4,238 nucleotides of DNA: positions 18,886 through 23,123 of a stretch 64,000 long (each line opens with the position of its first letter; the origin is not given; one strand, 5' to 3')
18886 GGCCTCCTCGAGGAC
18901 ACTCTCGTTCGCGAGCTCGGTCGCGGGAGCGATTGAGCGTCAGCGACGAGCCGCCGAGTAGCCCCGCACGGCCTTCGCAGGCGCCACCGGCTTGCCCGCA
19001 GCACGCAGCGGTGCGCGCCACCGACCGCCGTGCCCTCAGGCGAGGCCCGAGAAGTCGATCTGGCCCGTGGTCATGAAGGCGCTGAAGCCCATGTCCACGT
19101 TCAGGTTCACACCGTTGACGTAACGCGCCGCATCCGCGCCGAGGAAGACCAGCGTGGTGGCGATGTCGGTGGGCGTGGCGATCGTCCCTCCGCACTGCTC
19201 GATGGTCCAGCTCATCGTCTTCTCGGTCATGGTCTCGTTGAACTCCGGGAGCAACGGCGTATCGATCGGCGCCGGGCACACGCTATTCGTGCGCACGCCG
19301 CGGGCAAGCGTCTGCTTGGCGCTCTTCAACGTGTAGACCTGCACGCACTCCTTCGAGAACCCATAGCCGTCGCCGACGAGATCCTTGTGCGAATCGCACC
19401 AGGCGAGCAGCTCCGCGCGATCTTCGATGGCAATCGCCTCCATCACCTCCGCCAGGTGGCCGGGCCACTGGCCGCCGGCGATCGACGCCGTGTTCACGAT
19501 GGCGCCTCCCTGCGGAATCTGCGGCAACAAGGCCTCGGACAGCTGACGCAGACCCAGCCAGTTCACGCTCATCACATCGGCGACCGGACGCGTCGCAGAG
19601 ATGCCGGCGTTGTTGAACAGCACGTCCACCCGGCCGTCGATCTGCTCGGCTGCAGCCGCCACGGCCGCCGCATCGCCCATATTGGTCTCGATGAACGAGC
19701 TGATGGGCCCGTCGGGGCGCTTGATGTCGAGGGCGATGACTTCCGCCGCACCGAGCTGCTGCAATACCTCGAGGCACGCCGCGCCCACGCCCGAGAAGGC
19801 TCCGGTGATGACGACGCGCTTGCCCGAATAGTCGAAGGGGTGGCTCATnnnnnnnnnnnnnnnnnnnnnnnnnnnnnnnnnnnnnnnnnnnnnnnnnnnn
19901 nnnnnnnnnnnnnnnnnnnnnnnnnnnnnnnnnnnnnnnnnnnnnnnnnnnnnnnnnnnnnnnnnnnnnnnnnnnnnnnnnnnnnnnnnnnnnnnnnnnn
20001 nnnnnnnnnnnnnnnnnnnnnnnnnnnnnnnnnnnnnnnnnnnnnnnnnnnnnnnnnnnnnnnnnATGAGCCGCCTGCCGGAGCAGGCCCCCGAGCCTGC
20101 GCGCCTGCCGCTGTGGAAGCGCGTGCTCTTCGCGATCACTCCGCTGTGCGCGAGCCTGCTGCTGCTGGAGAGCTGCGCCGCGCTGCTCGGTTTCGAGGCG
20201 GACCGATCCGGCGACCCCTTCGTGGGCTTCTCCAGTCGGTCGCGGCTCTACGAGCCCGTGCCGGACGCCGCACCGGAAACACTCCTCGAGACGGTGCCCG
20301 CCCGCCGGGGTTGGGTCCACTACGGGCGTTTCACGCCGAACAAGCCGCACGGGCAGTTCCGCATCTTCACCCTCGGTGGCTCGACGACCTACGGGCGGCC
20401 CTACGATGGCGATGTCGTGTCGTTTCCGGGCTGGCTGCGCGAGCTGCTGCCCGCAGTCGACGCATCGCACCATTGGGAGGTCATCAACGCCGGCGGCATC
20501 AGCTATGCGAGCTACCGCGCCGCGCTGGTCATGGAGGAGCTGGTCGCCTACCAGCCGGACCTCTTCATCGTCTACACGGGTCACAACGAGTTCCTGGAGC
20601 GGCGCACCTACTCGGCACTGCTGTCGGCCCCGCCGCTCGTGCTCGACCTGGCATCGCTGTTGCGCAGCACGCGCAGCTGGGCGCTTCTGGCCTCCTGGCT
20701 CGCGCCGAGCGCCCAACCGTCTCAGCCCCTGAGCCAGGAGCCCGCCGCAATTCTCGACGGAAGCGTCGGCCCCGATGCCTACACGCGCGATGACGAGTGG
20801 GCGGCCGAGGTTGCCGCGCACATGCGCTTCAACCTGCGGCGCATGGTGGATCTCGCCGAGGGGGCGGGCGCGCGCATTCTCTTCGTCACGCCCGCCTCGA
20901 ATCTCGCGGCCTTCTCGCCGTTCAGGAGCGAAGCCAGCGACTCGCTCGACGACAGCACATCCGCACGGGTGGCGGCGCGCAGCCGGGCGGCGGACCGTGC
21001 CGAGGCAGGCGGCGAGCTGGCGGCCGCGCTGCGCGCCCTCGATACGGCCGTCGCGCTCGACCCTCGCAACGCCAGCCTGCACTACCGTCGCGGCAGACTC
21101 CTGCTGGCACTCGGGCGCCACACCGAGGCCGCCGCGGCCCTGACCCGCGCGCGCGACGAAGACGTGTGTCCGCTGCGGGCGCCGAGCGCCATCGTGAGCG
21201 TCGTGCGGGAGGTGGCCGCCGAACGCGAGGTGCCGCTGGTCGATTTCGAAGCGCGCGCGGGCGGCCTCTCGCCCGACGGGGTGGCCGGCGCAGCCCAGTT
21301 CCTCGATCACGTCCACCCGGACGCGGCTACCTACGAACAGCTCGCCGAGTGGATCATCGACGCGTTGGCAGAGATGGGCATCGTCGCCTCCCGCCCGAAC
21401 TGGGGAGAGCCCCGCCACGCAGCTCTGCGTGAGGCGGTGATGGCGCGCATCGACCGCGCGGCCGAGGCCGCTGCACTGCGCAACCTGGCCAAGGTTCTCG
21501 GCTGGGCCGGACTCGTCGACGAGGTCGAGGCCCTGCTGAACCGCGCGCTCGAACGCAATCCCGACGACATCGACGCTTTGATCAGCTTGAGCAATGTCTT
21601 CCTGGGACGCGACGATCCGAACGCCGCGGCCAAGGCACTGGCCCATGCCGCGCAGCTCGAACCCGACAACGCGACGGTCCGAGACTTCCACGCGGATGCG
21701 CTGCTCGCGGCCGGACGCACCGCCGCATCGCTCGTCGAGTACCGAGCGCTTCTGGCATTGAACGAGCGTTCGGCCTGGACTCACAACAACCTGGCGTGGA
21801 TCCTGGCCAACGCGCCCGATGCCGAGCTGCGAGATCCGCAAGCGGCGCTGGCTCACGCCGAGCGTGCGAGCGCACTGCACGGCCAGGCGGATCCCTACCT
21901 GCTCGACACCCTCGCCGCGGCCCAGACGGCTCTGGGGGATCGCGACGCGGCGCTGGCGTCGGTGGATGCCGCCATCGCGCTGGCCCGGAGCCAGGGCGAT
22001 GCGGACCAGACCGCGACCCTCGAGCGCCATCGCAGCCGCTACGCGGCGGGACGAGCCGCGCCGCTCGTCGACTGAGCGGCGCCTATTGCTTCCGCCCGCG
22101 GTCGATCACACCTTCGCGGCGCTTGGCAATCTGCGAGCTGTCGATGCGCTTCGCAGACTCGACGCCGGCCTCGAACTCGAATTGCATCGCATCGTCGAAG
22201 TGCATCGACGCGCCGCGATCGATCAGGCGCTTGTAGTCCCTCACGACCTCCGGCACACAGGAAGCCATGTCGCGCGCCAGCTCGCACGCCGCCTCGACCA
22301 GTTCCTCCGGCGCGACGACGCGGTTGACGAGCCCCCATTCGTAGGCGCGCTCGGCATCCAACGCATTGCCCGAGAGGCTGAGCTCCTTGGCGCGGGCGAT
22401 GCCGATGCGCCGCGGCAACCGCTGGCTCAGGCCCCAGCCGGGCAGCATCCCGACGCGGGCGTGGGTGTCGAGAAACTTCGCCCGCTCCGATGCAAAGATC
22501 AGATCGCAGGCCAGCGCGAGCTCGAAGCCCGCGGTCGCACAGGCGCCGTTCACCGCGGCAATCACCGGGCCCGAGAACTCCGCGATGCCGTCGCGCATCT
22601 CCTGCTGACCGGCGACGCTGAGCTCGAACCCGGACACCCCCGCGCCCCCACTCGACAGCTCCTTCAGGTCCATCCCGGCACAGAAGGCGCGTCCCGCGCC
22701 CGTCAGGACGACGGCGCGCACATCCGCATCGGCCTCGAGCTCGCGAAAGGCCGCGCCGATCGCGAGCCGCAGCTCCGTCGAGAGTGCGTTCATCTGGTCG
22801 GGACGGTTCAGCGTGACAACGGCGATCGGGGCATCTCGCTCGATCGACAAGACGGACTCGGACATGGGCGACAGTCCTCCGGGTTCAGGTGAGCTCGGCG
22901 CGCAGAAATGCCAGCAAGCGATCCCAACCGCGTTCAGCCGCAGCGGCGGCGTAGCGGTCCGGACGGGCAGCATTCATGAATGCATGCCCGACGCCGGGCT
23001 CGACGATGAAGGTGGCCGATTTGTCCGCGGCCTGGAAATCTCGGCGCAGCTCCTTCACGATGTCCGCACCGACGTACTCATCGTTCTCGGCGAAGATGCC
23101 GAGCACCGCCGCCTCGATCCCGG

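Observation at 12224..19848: Five co-directional oxygenase/oxidoreductase genes behind the CYP51 fusion, with divergent TetR and an HSD-like SDR: candidate sterol/steroid or terpenoid oxidation cluster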

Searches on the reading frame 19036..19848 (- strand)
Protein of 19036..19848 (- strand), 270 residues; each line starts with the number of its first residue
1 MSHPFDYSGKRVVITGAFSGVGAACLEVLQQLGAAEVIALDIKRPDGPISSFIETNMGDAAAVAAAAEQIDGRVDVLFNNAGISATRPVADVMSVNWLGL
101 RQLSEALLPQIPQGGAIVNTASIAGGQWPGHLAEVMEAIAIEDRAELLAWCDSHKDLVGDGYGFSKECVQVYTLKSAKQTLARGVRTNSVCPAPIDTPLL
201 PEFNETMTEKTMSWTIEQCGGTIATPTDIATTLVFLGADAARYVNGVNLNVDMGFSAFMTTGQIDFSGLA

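Call 4: search_protein_families(library=pfam, proteins=[window:19036-19848:-], max_evalue=0.01)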
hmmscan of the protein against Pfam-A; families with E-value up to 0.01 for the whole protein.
window:19036-19848:- (270 aa): 3 families
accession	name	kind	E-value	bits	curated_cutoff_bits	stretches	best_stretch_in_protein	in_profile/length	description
PF13561.12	adh_short_C2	-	7.6e-25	88.3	27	2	161-256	142-236/236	Enoyl-(Acyl carrier protein) reductase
PF00106.31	adh_short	-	3.9e-20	72.6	26.6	2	10-127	1-141/195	short chain dehydrogenase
PF01370.27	Epimerase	-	0.00093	19.1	20.9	1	12-108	1-103/240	NAD dependent epimerase/dehydratase family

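Call 5: search_protein_families(library=ncbifam, proteins=[window:19036-19848:-], max_evalue=0.01)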
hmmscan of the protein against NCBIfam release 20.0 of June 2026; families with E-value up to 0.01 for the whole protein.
window:19036-19848:- (270 aa): 180 families (the best 25 are shown)
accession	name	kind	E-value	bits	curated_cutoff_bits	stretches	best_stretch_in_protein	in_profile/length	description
NF009092.0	PRK12428.1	subfamily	2.1e-76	257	242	1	6-265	2-260/261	coniferyl-alcohol dehydrogenase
NF052558.1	MBtsdlDhBudC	equivalog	1.7e-26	93.3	270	2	162-258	149-244/250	meso-2,3-butanediol dehydrogenase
NF005559.1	PRK07231.1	subfamily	3.2e-26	92.3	215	2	162-255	153-247/249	glucose 1-dehydrogenase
TIGR03971.1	SDR_subfam_1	subfamily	1.2e-23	83.8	300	1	61-256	81-269/271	mycofactocin-coupled SDR family oxidoreductase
NF004713.0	PRK06057.1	equivalog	3.1e-22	79.3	404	2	165-260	159-254/257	3-oxoacyl-ACP reductase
NF004818.0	PRK06172.1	equivalog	3.4e-21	75.7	336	2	162-257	157-252/253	SDR family oxidoreductase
NF005007.0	PRK06398.1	equivalog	5.5e-21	74.9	341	2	6-97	4-97/259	aldose dehydrogenase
NF005893.0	PRK07856.1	equivalog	6e-21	74.9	255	2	3-126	3-141/255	SDR family oxidoreductase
NF006366.0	PRK08589.1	equivalog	2.5e-20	72.9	386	2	154-263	146-260/272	SDR family oxidoreductase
NF005067.0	PRK06484.1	equivalog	7.2e-20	71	713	2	160-262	416-518/524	short chain dehydrogenase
NF004791.0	PRK06138.1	equivalog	1.6e-19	70.2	312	2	164-257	155-251/252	SDR family oxidoreductase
NF053701.1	CsHdxCHCADhChcB2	equivalog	7.9e-19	68.1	350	2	162-257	152-244/245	cis-4-hydroxycyclohexanecarboxylate dehydrogenase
NF005395.0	PRK06940.1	subfamily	9.4e-19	67.9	280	1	63-264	68-273/276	SDR family oxidoreductase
NF005095.0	PRK06523.1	subfamily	1e-18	67.8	231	2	4-124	5-141/261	oxidoreductase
NF005118.0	PRK06550.1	equivalog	3.8e-18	66.2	270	2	6-125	2-130/236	3-oxoacyl-ACP reductase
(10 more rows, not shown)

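Call 61: search_solved_structures(query=window:19036-19848:-, max_evalue=1e-15, show_alignments=1)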
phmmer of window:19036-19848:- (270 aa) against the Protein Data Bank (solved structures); distinct sequences matched with E-value up to 1e-15: 4.
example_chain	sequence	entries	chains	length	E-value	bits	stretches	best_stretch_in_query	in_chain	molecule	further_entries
1fjh_A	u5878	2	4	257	1.3e-18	70.5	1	12-261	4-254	3ALPHA-HYDROXYSTEROID DEHYDROGENASE/CARBONYL REDUCTASE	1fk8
2dkn_A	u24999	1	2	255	6.7e-17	64.8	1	12-260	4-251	3-alpha-hydroxysteroid dehydrogenase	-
4ni5_A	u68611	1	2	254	1.6e-16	63.6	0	161-257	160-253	Oxidoreductase, short-chain dehydrogenase/reductase family protein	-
4nbu_A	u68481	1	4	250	5.7e-16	61.8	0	8-126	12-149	3-oxoacyl-(Acyl-carrier-protein) reductase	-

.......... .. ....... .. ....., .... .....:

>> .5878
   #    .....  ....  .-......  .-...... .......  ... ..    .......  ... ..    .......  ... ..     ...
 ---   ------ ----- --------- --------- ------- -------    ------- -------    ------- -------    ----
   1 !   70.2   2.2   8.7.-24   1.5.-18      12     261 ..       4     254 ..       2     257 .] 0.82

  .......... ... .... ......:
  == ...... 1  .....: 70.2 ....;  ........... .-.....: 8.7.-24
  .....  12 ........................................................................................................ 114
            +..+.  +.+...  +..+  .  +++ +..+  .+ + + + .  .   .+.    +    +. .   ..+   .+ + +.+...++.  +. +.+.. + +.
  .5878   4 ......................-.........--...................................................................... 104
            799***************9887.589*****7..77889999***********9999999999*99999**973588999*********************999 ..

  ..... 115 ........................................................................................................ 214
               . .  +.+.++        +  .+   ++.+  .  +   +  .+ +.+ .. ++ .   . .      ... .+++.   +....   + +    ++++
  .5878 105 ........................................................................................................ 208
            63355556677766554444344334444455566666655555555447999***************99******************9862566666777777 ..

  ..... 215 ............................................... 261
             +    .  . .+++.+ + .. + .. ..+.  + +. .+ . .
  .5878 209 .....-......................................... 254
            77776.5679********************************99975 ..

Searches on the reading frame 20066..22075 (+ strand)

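Call 14: search_protein_families(library=pfam, proteins=[window:20066-22075:+], max_evalue=0.001)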
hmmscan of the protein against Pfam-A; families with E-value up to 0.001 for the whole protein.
window:20066-22075:+ (669 aa): 12 families
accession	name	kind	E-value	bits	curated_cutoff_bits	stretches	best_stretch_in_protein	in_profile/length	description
PF13431.12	TPR_17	-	3e-11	43.1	24.4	1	325-355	2-32/34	Tetratricopeptide repeat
PF13414.12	TPR_11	-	4e-10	39.7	26.8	1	315-350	7-42/42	TPR repeat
PF13472.12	Lipase_GDSL_2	-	1.8e-09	38.8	32.9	1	103-279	2-107/178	GDSL-like Lipase/Acylhydrolase family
PF13428.12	TPR_14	-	5e-09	36.4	23.5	1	469-508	2-41/44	Tetratricopeptide repeat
PF14559.12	TPR_19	-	7.2e-09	36.3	25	1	316-366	5-55/68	Tetratricopeptide repeat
PF07719.23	TPR_2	-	1.2e-08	34.8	27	0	336-364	1-29/34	Tetratricopeptide repeat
PF13432.12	TPR_16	-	2.8e-07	31.3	32.7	1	308-365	3-60/65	Tetratricopeptide repeat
PF00515.34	TPR_1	-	2.2e-06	27.7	27.8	0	336-362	1-27/34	Tetratricopeptide repeat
PF13181.12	TPR_8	-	8.6e-05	22.9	25.7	0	336-362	1-27/34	Tetratricopeptide repeat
PF00657.28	Lipase_GDSL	-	9.3e-05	23.1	23.6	0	378-430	154-208/208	GDSL-like Lipase/Acylhydrolase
PF13371.12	TPR_9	-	0.0001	22.7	35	0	317-369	10-60/73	Tetratricopeptide repeat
PF23914.1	TPR_CcmH_CycH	-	0.00093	19.5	42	1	492-609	40-155/158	Cytochrome c-type biogenesis protein H TPR domain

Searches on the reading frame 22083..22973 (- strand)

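Call 14: search_protein_families(library=pfam, proteins=[window:22083-22973:-], max_evalue=0.001)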
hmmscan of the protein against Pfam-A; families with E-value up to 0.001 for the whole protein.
window:22083-22973:- (296 aa): 2 families
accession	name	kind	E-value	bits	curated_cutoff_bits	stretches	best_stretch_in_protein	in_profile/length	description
PF00378.25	ECH_1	-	2.1e-54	184.9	27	1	46-266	2-220/251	Enoyl-CoA hydratase/isomerase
PF16113.10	ECH_2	-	1.8e-26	93.9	27.2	1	51-249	2-204/335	Enoyl-CoA hydratase/isomerase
